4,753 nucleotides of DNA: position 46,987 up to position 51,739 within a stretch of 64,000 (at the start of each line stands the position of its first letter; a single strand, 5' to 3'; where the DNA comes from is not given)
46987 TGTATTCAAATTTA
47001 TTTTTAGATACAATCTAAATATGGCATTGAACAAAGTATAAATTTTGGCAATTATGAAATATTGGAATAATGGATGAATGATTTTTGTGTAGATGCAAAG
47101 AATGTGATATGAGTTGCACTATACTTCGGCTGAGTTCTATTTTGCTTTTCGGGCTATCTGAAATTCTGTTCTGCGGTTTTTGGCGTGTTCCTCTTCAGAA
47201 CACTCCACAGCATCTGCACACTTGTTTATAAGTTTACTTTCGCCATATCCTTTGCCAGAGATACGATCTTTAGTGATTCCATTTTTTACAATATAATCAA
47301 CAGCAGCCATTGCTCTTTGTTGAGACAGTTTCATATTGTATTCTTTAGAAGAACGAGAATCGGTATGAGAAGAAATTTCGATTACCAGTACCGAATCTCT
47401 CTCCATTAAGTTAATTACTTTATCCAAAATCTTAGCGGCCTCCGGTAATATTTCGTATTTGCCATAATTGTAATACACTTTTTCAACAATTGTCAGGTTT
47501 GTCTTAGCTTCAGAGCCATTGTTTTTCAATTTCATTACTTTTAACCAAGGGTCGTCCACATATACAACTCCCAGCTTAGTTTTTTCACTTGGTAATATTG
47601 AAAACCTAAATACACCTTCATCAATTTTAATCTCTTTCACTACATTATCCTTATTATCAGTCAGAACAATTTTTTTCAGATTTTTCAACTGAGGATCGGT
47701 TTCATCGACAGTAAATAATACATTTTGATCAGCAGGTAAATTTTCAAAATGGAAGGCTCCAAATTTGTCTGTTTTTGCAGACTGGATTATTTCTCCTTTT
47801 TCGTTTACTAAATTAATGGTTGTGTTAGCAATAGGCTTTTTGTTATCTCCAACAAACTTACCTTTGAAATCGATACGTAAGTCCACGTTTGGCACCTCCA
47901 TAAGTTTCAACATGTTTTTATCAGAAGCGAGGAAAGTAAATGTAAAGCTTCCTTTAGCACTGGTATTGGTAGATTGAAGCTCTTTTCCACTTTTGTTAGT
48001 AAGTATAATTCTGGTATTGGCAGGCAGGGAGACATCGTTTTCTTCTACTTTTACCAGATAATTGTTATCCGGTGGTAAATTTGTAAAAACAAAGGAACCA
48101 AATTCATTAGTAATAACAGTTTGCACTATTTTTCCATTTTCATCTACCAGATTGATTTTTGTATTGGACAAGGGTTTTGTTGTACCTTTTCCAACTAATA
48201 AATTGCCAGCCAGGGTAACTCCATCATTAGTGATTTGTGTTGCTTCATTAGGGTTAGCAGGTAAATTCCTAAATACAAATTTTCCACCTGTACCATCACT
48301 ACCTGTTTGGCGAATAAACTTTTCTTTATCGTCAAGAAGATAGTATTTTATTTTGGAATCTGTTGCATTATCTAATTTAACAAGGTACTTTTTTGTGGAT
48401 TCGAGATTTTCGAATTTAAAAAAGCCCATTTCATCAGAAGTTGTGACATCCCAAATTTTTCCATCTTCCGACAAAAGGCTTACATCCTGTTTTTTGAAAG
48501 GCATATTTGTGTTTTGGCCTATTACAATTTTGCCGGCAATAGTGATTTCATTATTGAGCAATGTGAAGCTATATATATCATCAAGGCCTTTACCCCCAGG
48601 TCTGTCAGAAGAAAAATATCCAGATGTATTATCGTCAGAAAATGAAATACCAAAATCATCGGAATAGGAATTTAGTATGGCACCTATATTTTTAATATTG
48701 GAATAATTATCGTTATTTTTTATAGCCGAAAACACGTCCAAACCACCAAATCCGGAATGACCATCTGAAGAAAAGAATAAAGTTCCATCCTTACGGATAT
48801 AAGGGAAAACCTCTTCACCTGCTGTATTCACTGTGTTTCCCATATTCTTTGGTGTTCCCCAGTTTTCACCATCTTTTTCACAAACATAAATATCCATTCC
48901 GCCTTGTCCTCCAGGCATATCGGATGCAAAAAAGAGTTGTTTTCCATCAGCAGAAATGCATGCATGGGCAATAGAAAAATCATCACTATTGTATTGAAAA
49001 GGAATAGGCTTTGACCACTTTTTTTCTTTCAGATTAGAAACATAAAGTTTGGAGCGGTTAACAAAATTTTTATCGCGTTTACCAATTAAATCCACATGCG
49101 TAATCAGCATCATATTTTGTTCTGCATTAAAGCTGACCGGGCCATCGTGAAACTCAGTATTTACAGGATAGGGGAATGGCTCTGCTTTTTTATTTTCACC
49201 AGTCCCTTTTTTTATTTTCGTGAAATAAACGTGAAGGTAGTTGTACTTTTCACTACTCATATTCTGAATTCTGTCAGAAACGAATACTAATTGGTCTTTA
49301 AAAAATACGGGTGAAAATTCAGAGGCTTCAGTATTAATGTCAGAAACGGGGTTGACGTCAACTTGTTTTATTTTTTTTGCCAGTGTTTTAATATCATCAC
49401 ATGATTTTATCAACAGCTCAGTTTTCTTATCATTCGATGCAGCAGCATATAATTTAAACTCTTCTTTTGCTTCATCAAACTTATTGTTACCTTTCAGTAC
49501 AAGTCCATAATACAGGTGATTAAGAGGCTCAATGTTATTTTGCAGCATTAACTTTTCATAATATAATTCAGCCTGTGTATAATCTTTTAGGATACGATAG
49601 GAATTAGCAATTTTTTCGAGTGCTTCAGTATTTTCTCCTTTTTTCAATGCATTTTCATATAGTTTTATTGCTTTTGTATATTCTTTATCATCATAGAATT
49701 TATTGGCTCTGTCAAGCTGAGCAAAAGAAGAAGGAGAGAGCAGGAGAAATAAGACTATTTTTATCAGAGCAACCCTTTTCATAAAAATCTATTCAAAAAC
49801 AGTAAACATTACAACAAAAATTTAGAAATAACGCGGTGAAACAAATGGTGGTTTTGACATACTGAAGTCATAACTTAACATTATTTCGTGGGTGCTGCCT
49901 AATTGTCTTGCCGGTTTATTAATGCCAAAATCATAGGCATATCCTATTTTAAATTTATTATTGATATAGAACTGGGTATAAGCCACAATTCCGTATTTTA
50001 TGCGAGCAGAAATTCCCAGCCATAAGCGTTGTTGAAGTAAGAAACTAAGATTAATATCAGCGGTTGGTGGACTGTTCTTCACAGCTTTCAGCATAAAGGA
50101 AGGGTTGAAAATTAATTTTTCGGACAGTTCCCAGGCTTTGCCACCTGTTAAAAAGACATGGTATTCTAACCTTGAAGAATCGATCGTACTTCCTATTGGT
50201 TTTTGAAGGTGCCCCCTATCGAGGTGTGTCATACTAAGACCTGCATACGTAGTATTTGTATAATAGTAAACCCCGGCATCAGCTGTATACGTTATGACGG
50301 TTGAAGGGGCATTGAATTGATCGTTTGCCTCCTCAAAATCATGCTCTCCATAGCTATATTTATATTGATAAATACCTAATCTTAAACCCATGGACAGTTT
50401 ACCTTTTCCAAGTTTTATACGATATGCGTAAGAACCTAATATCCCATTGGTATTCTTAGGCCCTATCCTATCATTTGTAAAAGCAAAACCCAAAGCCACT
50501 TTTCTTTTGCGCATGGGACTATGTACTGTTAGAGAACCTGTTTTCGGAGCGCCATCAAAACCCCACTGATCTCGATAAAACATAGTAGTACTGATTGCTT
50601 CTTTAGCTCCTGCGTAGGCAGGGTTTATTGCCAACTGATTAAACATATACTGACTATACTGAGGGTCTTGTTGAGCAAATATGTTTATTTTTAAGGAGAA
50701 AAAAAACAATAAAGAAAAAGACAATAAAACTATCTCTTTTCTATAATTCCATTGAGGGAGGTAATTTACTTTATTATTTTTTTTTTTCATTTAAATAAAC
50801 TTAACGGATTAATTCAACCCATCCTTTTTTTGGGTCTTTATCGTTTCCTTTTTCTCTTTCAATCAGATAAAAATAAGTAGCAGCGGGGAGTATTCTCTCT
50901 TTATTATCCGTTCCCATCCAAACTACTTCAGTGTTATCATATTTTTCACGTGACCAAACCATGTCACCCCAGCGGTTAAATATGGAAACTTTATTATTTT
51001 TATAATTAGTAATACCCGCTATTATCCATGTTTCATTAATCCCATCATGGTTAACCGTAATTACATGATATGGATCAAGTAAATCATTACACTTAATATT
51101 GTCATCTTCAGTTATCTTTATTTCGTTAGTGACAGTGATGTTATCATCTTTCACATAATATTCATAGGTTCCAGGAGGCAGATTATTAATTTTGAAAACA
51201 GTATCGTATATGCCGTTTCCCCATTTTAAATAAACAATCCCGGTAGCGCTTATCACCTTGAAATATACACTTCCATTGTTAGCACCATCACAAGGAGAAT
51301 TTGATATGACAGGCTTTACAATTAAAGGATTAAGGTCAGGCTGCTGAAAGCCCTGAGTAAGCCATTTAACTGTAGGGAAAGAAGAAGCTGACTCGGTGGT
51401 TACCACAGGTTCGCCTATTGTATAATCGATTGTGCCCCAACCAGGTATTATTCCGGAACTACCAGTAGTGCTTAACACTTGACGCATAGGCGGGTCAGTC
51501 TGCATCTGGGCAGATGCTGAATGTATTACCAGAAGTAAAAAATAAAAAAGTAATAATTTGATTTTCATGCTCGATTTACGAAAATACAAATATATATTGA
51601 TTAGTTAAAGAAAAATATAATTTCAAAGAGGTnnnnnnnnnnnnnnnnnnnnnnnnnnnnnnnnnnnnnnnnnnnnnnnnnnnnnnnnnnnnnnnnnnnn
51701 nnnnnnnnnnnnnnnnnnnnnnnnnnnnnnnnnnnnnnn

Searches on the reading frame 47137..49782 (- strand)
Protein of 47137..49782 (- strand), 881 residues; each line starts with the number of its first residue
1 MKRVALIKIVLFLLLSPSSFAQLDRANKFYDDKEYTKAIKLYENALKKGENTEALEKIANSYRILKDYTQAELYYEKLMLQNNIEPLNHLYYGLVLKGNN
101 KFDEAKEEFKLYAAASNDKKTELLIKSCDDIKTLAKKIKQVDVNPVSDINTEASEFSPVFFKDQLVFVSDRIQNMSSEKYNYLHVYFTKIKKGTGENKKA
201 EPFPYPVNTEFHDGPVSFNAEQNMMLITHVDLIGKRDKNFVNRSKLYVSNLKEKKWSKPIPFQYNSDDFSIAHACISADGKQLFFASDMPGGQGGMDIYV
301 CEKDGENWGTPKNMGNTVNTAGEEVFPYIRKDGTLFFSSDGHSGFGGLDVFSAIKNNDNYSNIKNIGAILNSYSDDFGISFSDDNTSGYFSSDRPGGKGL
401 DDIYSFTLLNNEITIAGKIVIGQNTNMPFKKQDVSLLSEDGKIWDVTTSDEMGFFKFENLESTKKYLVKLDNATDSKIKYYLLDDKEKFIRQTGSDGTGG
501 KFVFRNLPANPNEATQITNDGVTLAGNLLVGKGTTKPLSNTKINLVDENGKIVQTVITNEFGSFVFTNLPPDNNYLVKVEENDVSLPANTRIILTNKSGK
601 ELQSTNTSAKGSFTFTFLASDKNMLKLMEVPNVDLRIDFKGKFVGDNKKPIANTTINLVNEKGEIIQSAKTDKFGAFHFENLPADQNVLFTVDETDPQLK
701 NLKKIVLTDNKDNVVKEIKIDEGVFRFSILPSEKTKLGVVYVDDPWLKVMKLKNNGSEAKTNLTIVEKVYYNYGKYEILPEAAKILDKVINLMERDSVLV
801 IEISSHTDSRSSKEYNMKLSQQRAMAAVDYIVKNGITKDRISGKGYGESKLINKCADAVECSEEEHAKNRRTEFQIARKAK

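Call 74: search_protein_families(library=pfam, proteins=[window:47137-49782:-], max_evalue=0.00001)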
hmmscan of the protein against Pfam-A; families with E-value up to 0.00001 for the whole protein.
window:47137-49782:- (881 aa): 7 families
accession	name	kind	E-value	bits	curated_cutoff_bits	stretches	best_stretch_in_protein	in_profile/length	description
PF13620.12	CarboxypepD_reg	-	2.5e-23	82.7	32.3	1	644-715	7-77/82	Carboxypeptidase regulatory-like domain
PF00691.25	OmpA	-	1.4e-19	70.7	27.2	1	770-859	1-92/98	OmpA family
PF17210.9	SdrD_B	-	1.5e-19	70.6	29.7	0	536-581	22-66/112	SdrD B-like domain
PF11974.14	bMG3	-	7.4e-15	55.2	34.9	0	647-687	24-69/103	Bacterial alpha-2-macroglobulin MG3 domain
PF07676.18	PD40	-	3.3e-14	52.8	20.9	0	367-404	2-37/38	WD40-like Beta Propeller Repeat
PF17802.7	SpaA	-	5.7e-13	49.3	23.1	0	532-578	10-57/91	Prealbumin-like fold domain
PF23193.1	NOMO_3rd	-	1.7e-06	28.5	27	0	653-695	46-88/120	NOMO third transthyretin-like domain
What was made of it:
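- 47137..51589 (-): T9SS context: a short CHU_C protein (50801..51589), a PorP/SprF-family protein (49822..50790) and a PorE-like protein with PD40, CarboxypepD_reg and OmpA domains (47137..49782). Call 74.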

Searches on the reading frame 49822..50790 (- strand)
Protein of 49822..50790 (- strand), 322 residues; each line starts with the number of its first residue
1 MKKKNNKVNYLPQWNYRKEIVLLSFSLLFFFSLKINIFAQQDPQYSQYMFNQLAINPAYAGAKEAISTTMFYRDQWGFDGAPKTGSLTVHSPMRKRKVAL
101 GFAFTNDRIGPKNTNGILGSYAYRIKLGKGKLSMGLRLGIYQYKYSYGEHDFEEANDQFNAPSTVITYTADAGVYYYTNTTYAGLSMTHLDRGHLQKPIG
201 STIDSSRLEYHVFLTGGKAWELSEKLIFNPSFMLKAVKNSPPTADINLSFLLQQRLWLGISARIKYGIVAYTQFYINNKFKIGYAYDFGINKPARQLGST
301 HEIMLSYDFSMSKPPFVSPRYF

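Call 74: search_protein_families(library=pfam, proteins=[window:49822-50790:-], max_evalue=0.00001)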
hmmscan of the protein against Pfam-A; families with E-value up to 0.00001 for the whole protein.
window:49822-50790:- (322 aa): 1 family
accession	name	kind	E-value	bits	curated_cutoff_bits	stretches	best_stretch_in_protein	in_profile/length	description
PF11751.14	PorP_SprF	-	1.2e-71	241.9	22.3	1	38-307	2-273/273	Type IX secretion system membrane protein PorP/SprF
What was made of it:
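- On PorP/SprF (PF11751): The window's true PorP/SprF is at 49822..50790, at 242 bits (call 74).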

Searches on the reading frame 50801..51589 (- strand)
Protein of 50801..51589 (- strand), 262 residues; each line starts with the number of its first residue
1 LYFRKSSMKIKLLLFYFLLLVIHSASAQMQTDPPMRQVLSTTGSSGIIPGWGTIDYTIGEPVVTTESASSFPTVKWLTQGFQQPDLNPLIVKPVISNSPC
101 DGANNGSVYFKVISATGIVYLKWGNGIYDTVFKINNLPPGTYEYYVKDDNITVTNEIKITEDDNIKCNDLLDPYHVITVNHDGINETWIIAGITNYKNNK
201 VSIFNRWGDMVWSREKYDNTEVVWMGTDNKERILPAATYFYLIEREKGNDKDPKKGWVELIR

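Call 74: search_protein_families(library=pfam, proteins=[window:50801-51589:-], max_evalue=0.00001)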
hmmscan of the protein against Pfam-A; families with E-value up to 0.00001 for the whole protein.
window:50801-51589:- (262 aa): 1 family
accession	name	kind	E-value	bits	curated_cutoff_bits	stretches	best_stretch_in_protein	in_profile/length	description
PF13585.12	CHU_C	-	1.1e-24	86.7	27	1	174-260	4-86/86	CHU_C Type IX secretion signal domain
